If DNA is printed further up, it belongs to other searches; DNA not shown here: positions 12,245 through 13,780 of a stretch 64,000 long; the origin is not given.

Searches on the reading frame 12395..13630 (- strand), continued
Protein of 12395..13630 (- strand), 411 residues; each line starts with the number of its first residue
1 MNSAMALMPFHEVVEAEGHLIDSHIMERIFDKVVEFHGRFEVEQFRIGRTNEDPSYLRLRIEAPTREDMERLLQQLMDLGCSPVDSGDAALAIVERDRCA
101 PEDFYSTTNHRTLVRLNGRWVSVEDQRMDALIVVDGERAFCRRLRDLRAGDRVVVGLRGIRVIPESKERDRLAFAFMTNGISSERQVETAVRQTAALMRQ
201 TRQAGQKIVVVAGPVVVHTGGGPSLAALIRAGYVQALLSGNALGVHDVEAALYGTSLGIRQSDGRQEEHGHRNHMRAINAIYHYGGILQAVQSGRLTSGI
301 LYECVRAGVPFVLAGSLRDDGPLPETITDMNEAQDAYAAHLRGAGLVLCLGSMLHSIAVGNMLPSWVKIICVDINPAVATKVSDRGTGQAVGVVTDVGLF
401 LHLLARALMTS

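Call 29: search_solved_structures(query=window:12395-13630:-, max_evalue=0.001, show_alignments=1)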
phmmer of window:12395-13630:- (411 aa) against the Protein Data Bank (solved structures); distinct sequences matched with E-value up to 0.001: 5.
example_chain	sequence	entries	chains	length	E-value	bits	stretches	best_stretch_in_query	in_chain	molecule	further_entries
6lrf_A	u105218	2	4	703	6.9e-128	429.8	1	12-408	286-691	Alr4995 protein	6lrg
6lrh_A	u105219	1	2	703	8.7e-128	429.5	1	12-408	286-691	Alr4995 protein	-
6juy_A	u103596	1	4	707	2.9e-120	404.7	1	12-409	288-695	Sll1336 protein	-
3c2q_A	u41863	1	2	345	2.6e-96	325.8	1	92-408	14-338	Uncharacterized conserved protein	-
3mgj_A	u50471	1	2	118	1.7e-21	79.5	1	11-118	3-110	Uncharacterized protein MJ1480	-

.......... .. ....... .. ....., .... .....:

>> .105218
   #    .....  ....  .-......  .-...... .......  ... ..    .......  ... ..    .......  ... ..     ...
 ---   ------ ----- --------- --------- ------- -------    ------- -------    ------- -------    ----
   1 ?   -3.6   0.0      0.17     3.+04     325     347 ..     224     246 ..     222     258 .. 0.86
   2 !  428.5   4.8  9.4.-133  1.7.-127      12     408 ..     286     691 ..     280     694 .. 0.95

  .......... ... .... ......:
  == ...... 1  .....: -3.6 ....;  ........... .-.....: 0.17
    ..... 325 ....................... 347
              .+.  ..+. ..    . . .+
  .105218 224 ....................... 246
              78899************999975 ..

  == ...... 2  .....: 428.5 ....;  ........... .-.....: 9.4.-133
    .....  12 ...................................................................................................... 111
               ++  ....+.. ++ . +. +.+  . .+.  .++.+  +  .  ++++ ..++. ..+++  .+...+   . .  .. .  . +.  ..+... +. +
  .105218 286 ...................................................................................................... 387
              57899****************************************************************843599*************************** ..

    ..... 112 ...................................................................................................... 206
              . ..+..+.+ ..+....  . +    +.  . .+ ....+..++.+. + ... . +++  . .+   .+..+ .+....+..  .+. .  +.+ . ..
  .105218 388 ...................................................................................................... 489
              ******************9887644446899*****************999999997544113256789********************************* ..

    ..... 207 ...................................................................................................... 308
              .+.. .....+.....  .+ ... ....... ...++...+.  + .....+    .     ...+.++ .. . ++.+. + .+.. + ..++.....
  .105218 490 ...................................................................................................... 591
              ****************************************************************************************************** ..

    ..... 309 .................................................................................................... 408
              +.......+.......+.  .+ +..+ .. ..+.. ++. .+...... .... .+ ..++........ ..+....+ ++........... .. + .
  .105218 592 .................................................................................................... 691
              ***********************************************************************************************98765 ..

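Call 36: search_protein_representatives(protein=window:12395-13630:-)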
Query: 411 residues. Proteins with E-value up to 0.001 (for the whole library): 2758; up to 1e-10: 1642; up to 1e-30: 419. The best 150 are listed.
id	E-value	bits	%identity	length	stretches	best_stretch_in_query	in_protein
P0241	5.0e-197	670.6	74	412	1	2-409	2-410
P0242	3.6e-134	463.7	86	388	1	157-402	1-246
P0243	1.1e-120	419.3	49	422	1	13-407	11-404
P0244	1.1e-114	399.5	52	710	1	12-406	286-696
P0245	4.6e-114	397.5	51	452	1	12-408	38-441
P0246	1.1e-111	389.6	55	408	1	73-408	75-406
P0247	1.3e-110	386.1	48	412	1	14-408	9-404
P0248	2.6e-110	385.1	63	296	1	117-408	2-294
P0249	4.3e-110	384.4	51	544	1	12-406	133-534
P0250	4.7e-110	384.3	46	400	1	12-404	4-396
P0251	5.0e-108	377.6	48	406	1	11-405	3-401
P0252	1.3e-107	376.3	51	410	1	20-408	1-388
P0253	7.7e-107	373.7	47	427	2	136-409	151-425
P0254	1.5e-106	372.8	48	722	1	8-408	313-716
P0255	1.4e-105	369.6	44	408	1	9-407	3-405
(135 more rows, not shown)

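Call 38: find_homologous_proteins(query=A2, max_evalue=1e-20)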
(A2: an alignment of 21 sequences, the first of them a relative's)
Query A2 (21 sequences) (422 aa, profile of the alignment): 7997 proteins with E <= 1e-20 among 8000 candidates; the best 120 are listed.
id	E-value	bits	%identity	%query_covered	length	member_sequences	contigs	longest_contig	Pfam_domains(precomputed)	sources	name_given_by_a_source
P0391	4.3e-183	627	-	-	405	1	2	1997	PF21571.3,PF04455.18,PF21570.4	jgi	jgi:lysine-ketoglutarate reductase/saccharopine dehydrogenase-like protein (TIGR00300 family)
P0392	6.2e-183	626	-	-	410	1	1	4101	PF21571.3,PF04455.18,PF21570.4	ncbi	-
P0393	8.4e-183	626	-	-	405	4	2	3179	PF21571.3,PF04455.18,PF21570.4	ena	-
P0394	1.2e-182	625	-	-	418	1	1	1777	PF21571.3,PF04455.18,PF21570.4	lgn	-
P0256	1.5e-182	625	-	-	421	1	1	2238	PF21571.3,PF04455.18,PF21570.4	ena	-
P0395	3.4e-182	624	-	-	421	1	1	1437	PF21571.3,PF04455.18,PF21570.4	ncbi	-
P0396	3.4e-182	624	-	-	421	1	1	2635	PF21571.3,PF04455.18,PF21570.4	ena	-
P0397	3.6e-182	624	49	95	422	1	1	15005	PF21571.3,PF04455.18,PF21570.4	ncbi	-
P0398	8.9e-182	622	-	-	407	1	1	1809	PF21571.3,PF04455.18,PF21570.4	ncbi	-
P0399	1.3e-181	622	48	95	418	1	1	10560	PF21571.3,PF04455.18,PF21570.4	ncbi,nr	ncbi:MAG TPA: TIGR00300 family protein [Gemmataceae bacterium]|nr:TIGR00300 family protein [Gemmatac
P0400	1.8e-181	621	-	-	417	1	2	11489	PF21571.3,PF04455.18,PF21570.4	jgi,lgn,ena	jgi:lysine-ketoglutarate reductase/saccharopine dehydrogenase-like protein (TIGR00300 family)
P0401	3.4e-181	620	50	95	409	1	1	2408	PF21571.3,PF04455.18,PF21570.4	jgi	jgi:lysine-ketoglutarate reductase/saccharopine dehydrogenase-like protein (TIGR00300 family)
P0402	5.1e-181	620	50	94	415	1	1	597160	PF21571.3,PF04455.18,PF21570.4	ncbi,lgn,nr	ncbi:MAG: TIGR00300 family protein [Pirellulaceae bacterium]|nr:MAG: TIGR00300 family protein [Pirel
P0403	5.7e-181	620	-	-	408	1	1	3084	PF21571.3,PF04455.18,PF21570.4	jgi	jgi:lysine-ketoglutarate reductase/saccharopine dehydrogenase-like protein (TIGR00300 family)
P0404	6.7e-181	619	-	-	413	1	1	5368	PF21571.3,PF04455.18,PF21570.4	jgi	jgi:lysine-ketoglutarate reductase/saccharopine dehydrogenase-like protein (TIGR00300 family)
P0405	8.3e-181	619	-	-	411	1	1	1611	PF21571.3,PF04455.18,PF21570.4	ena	-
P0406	8.6e-181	619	-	-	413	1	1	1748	PF21571.3,PF04455.18,PF21570.4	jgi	jgi:lysine-ketoglutarate reductase/saccharopine dehydrogenase-like protein (TIGR00300 family)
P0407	9.2e-181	619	48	95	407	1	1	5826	PF21571.3,PF04455.18,PF21570.4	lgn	-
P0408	9.5e-181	619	-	-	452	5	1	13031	PF21571.3,PF04455.18,PF21570.4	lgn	-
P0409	1.1e-180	619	-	-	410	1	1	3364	PF21571.3,PF04455.18,PF21570.4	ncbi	-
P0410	1.5e-180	618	-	-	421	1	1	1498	PF21571.3,PF04455.18,PF21570.4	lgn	-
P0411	1.6e-180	618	49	95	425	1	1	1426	PF21571.3,PF04455.18,PF21570.4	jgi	jgi:lysine-ketoglutarate reductase/saccharopine dehydrogenase-like protein (TIGR00300 family)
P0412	2.7e-180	617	48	97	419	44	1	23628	PF21571.3,PF04455.18,PF21570.4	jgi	jgi:lysine-ketoglutarate reductase/saccharopine dehydrogenase-like protein (TIGR00300 family)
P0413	2.9e-180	617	48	95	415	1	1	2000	PF21571.3,PF04455.18,PF21570.4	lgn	-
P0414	3.2e-180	617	-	-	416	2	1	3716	PF21571.3,PF04455.18,PF21570.4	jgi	jgi:lysine-ketoglutarate reductase/saccharopine dehydrogenase-like protein (TIGR00300 family)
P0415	3.2e-180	617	-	-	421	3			PF21571.3,PF04455.18,PF21570.4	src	-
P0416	4.2e-180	617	48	96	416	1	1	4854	PF21571.3,PF04455.18,PF21570.4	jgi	jgi:lysine-ketoglutarate reductase/saccharopine dehydrogenase-like protein (TIGR00300 family)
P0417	4.4e-180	617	-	-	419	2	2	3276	PF21571.3,PF04455.18,PF21570.4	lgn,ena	-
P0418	4.4e-180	617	48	94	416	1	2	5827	PF21571.3,PF04455.18,PF21570.4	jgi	jgi:lysine-ketoglutarate reductase/saccharopine dehydrogenase-like protein (TIGR00300 family)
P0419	4.8e-180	617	49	95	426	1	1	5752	PF21571.3,PF04455.18,PF21570.4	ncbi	-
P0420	5.0e-180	617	-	-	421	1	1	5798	PF21571.3,PF04455.18,PF21570.4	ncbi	-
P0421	5.1e-180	617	55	95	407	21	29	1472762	PF21571.3,PF04455.18,PF21570.4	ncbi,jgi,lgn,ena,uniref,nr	ncbi:MAG TPA: TIGR00300 family protein [Methanothermobacter sp.]|jgi:lysine-ketoglutarate reductase/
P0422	5.3e-180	617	-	-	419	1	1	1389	PF21571.3,PF04455.18,PF21570.4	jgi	jgi:lysine-ketoglutarate reductase/saccharopine dehydrogenase-like protein (TIGR00300 family)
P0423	5.6e-180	616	-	-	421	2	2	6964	PF21571.3,PF04455.18,PF21570.4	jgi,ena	jgi:lysine-ketoglutarate reductase/saccharopine dehydrogenase-like protein (TIGR00300 family)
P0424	5.7e-180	616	-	-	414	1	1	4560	PF21571.3,PF04455.18,PF21570.4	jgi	jgi:lysine-ketoglutarate reductase/saccharopine dehydrogenase-like protein (TIGR00300 family)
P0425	6.2e-180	616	-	-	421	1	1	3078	PF21571.3,PF04455.18,PF21570.4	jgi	jgi:lysine-ketoglutarate reductase/saccharopine dehydrogenase-like protein (TIGR00300 family)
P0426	6.4e-180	616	49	94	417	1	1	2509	PF21571.3,PF04455.18,PF21570.4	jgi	jgi:lysine-ketoglutarate reductase/saccharopine dehydrogenase-like protein (TIGR00300 family)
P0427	7.5e-180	616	-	-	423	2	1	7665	PF21571.3,PF04455.18,PF21570.4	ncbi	-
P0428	7.7e-180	616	-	-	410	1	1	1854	PF21571.3,PF04455.18,PF21570.4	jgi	jgi:lysine-ketoglutarate reductase/saccharopine dehydrogenase-like protein (TIGR00300 family)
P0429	7.8e-180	616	-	-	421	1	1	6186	PF21571.3,PF04455.18,PF21570.4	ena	-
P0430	8.0e-180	616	50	93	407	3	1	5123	PF21571.3,PF04455.18,PF21570.4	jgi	jgi:lysine-ketoglutarate reductase/saccharopine dehydrogenase-like protein (TIGR00300 family)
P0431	8.0e-180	616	-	-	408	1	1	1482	PF21571.3,PF04455.18,PF21570.4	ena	-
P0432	8.4e-180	616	-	-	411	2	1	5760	PF21571.3,PF04455.18,PF21570.4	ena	-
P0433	8.5e-180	616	-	-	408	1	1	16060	PF21571.3,PF04455.18,PF21570.4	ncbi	-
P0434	9.6e-180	616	-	-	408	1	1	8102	PF21571.3,PF04455.18,PF21570.4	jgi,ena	jgi:lysine-ketoglutarate reductase/saccharopine dehydrogenase-like protein (TIGR00300 family)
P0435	9.7e-180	616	-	-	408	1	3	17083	PF21571.3,PF04455.18,PF21570.4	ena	-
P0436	1.0e-179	616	49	95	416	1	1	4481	PF21571.3,PF04455.18,PF21570.4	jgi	jgi:lysine-ketoglutarate reductase/saccharopine dehydrogenase-like protein (TIGR00300 family)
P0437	1.1e-179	616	-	-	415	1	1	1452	PF21571.3,PF04455.18,PF21570.4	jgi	jgi:lysine-ketoglutarate reductase/saccharopine dehydrogenase-like protein (TIGR00300 family)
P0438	1.1e-179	615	-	-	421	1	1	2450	PF21571.3,PF04455.18,PF21570.4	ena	-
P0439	1.2e-179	615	-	-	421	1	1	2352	PF21571.3,PF04455.18,PF21570.4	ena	-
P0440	1.2e-179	615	-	-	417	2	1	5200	PF21571.3,PF04455.18,PF21570.4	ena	-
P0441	1.5e-179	615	-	-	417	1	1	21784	PF21571.3,PF04455.18,PF21570.4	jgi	jgi:lysine-ketoglutarate reductase/saccharopine dehydrogenase-like protein (TIGR00300 family)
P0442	1.6e-179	615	-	-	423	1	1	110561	PF21571.3,PF04455.18,PF21570.4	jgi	jgi:lysine-ketoglutarate reductase/saccharopine dehydrogenase-like protein (TIGR00300 family)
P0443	1.6e-179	615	50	93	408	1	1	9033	PF21571.3,PF04455.18,PF21570.4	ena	-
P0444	1.7e-179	615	-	-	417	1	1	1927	PF21571.3,PF04455.18,PF21570.4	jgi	jgi:lysine-ketoglutarate reductase/saccharopine dehydrogenase-like protein (TIGR00300 family)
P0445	1.8e-179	615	48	94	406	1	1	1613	PF21571.3,PF04455.18,PF21570.4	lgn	-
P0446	1.8e-179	615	48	94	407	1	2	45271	PF21571.3,PF04455.18,PF21570.4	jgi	jgi:lysine-ketoglutarate reductase/saccharopine dehydrogenase-like protein (TIGR00300 family)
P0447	2.2e-179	615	-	-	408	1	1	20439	PF21571.3,PF04455.18,PF21570.4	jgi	jgi:lysine-ketoglutarate reductase/saccharopine dehydrogenase-like protein (TIGR00300 family)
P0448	2.3e-179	614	49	95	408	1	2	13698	PF21571.3,PF04455.18,PF21570.4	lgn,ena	-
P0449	2.3e-179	614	-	-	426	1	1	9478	PF21571.3,PF04455.18,PF21570.4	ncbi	-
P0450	2.4e-179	614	49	94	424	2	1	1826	PF21571.3,PF04455.18,PF21570.4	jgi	jgi:lysine-ketoglutarate reductase/saccharopine dehydrogenase-like protein (TIGR00300 family)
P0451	2.4e-179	614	50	94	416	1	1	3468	PF21571.3,PF04455.18,PF21570.4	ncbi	ncbi:MAG: TIGR00300 family protein [Pirellulales bacterium]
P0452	2.5e-179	614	-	-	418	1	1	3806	PF21571.3,PF04455.18,PF21570.4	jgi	jgi:lysine-ketoglutarate reductase/saccharopine dehydrogenase-like protein (TIGR00300 family)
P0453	2.6e-179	614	58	96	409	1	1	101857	PF21571.3,PF04455.18,PF21570.4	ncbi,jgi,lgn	jgi:lysine-ketoglutarate reductase/saccharopine dehydrogenase-like protein (TIGR00300 family)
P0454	2.8e-179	614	59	96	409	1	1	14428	PF21571.3,PF04455.18,PF21570.4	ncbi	ncbi:ornithine cyclodeaminase, nickel-pincer nucleotide-dependent [Candidatus Pyrohabitans sp.]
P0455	2.8e-179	614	-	-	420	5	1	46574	PF21571.3,PF04455.18,PF21570.4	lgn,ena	-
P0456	2.9e-179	614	58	95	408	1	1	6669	PF21571.3,PF04455.18,PF21570.4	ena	-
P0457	3.2e-179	614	-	-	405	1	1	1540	PF21571.3,PF04455.18,PF21570.4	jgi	jgi:lysine-ketoglutarate reductase/saccharopine dehydrogenase-like protein (TIGR00300 family)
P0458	3.3e-179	614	59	95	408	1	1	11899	PF21571.3,PF04455.18,PF21570.4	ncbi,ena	-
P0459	3.7e-179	614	58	96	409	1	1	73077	PF21571.3,PF04455.18,PF21570.4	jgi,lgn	jgi:lysine-ketoglutarate reductase/saccharopine dehydrogenase-like protein (TIGR00300 family)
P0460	3.9e-179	614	-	-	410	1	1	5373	PF21571.3,PF04455.18,PF21570.4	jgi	jgi:lysine-ketoglutarate reductase/saccharopine dehydrogenase-like protein (TIGR00300 family)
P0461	4.0e-179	614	47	94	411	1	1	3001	PF21571.3,PF04455.18,PF21570.4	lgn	-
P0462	4.0e-179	614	58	96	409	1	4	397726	PF21571.3,PF04455.18,PF21570.4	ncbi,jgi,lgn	jgi:lysine-ketoglutarate reductase/saccharopine dehydrogenase-like protein (TIGR00300 family)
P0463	4.2e-179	614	48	95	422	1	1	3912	PF21571.3,PF04455.18,PF21570.4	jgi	jgi:lysine-ketoglutarate reductase/saccharopine dehydrogenase-like protein (TIGR00300 family)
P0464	4.3e-179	614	-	-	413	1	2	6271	PF21571.3,PF04455.18,PF21570.4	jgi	jgi:lysine-ketoglutarate reductase/saccharopine dehydrogenase-like protein (TIGR00300 family)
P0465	4.7e-179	613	58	96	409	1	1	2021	PF21571.3,PF04455.18,PF21570.4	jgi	jgi:lysine-ketoglutarate reductase/saccharopine dehydrogenase-like protein (TIGR00300 family)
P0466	4.9e-179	613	48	95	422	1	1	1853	PF21571.3,PF04455.18,PF21570.4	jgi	jgi:lysine-ketoglutarate reductase/saccharopine dehydrogenase-like protein (TIGR00300 family)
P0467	4.9e-179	613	48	94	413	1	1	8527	PF21571.3,PF04455.18,PF21570.4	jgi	jgi:lysine-ketoglutarate reductase/saccharopine dehydrogenase-like protein (TIGR00300 family)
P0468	5.0e-179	613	60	95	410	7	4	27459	PF21571.3,PF04455.18,PF21570.4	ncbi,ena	-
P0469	5.1e-179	613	-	-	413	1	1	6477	PF21571.3,PF04455.18,PF21570.4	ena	-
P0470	5.3e-179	613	50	94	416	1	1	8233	PF21571.3,PF04455.18,PF21570.4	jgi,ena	-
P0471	5.4e-179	613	-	-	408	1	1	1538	PF21571.3,PF04455.18,PF21570.4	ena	-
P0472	5.7e-179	613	-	-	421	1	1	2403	PF21571.3,PF04455.18,PF21570.4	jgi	jgi:lysine-ketoglutarate reductase/saccharopine dehydrogenase-like protein (TIGR00300 family)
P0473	5.8e-179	613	55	94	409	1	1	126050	PF21571.3,PF04455.18,PF21570.4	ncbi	ncbi:MAG: TIGR00300 family protein [Methanomicrobiales archaeon]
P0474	6.2e-179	613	-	-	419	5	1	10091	PF21571.3,PF04455.18,PF21570.4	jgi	jgi:lysine-ketoglutarate reductase/saccharopine dehydrogenase-like protein (TIGR00300 family)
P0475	6.5e-179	613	-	-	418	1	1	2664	PF21571.3,PF04455.18,PF21570.4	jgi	jgi:lysine-ketoglutarate reductase/saccharopine dehydrogenase-like protein (TIGR00300 family)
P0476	7.1e-179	613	-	-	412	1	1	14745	PF21571.3,PF04455.18,PF21570.4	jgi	jgi:lysine-ketoglutarate reductase/saccharopine dehydrogenase-like protein (TIGR00300 family)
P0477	7.2e-179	613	-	-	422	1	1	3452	PF21571.3,PF04455.18,PF21570.4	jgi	jgi:lysine-ketoglutarate reductase/saccharopine dehydrogenase-like protein (TIGR00300 family)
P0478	7.3e-179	613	51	96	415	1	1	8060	PF21571.3,PF04455.18,PF21570.4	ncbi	-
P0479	7.8e-179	613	49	97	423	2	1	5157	PF21571.3,PF04455.18,PF21570.4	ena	-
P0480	8.2e-179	613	-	-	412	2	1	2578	PF21571.3,PF04455.18,PF21570.4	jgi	jgi:lysine-ketoglutarate reductase/saccharopine dehydrogenase-like protein (TIGR00300 family)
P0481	8.2e-179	613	-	-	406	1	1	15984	PF21571.3,PF04455.18,PF21570.4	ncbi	-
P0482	8.5e-179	613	47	94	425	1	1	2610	PF21571.3,PF04455.18,PF21570.4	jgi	jgi:lysine-ketoglutarate reductase/saccharopine dehydrogenase-like protein (TIGR00300 family)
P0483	9.7e-179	612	58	95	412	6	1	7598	PF21571.3,PF04455.18,PF21570.4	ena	-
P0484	9.8e-179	612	-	-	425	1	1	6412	PF21571.3,PF04455.18,PF21570.4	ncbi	-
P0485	1.0e-178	612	-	-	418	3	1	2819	PF21571.3,PF04455.18,PF21570.4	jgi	jgi:lysine-ketoglutarate reductase/saccharopine dehydrogenase-like protein (TIGR00300 family)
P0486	1.0e-178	612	-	-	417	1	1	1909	PF21571.3,PF04455.18,PF21570.4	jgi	jgi:lysine-ketoglutarate reductase/saccharopine dehydrogenase-like protein (TIGR00300 family)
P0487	1.0e-178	612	-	-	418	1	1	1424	PF21571.3,PF04455.18,PF21570.4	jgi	jgi:lysine-ketoglutarate reductase/saccharopine dehydrogenase-like protein (TIGR00300 family)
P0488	1.1e-178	612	-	-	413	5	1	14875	PF21571.3,PF04455.18,PF21570.4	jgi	jgi:lysine-ketoglutarate reductase/saccharopine dehydrogenase-like protein (TIGR00300 family)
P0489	1.1e-178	612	-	-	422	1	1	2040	PF21571.3,PF04455.18,PF21570.4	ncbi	-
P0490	1.1e-178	612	-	-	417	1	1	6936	PF21571.3,PF04455.18,PF21570.4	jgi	jgi:lysine-ketoglutarate reductase/saccharopine dehydrogenase-like protein (TIGR00300 family)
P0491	1.1e-178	612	-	-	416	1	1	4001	PF21571.3,PF04455.18,PF21570.4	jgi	jgi:lysine-ketoglutarate reductase/saccharopine dehydrogenase-like protein (TIGR00300 family)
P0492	1.1e-178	612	-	-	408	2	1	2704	PF21571.3,PF04455.18,PF21570.4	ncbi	-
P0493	1.1e-178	612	-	-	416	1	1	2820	PF21571.3,PF04455.18,PF21570.4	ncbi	-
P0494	1.1e-178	612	-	-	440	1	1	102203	PF21571.3,PF04455.18,PF21570.4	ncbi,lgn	ncbi:MAG: TIGR00300 family protein [Gemmataceae bacterium]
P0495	1.2e-178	612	49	95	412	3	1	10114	PF21571.3,PF04455.18,PF21570.4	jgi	jgi:lysine-ketoglutarate reductase/saccharopine dehydrogenase-like protein (TIGR00300 family)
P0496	1.2e-178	612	-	-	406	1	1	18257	PF21571.3,PF04455.18,PF21570.4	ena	-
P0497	1.3e-178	612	-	-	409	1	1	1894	PF21571.3,PF04455.18,PF21570.4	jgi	jgi:lysine-ketoglutarate reductase/saccharopine dehydrogenase-like protein (TIGR00300 family)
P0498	1.3e-178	612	-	-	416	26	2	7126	PF21571.3,PF04455.18,PF21570.4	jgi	jgi:lysine-ketoglutarate reductase/saccharopine dehydrogenase-like protein (TIGR00300 family)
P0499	1.4e-178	612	-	-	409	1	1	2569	PF21571.3,PF04455.18,PF21570.4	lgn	-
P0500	1.4e-178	612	57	96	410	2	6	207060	PF21571.3,PF04455.18,PF21570.4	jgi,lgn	jgi:lysine-ketoglutarate reductase/saccharopine dehydrogenase-like protein (TIGR00300 family)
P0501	1.6e-178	612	-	-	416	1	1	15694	PF21571.3,PF04455.18,PF21570.4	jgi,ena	-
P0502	1.6e-178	612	-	-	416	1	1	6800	PF21571.3,PF04455.18,PF21570.4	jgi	jgi:lysine-ketoglutarate reductase/saccharopine dehydrogenase-like protein (TIGR00300 family)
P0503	1.7e-178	612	-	-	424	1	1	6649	PF21571.3,PF04455.18,PF21570.4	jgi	jgi:lysine-ketoglutarate reductase/saccharopine dehydrogenase-like protein (TIGR00300 family)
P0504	1.7e-178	612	49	95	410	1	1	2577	PF21571.3,PF04455.18,PF21570.4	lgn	-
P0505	1.7e-178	612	-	-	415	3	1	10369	PF21571.3,PF04455.18,PF21570.4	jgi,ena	-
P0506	1.8e-178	612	-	-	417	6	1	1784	PF21571.3,PF04455.18,PF21570.4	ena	-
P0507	1.8e-178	611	-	-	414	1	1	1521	PF21571.3,PF04455.18,PF21570.4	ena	-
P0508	1.9e-178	611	-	-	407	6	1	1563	PF21571.3,PF04455.18,PF21570.4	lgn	-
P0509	1.9e-178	611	-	-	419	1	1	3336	PF21571.3,PF04455.18,PF21570.4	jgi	jgi:lysine-ketoglutarate reductase/saccharopine dehydrogenase-like protein (TIGR00300 family)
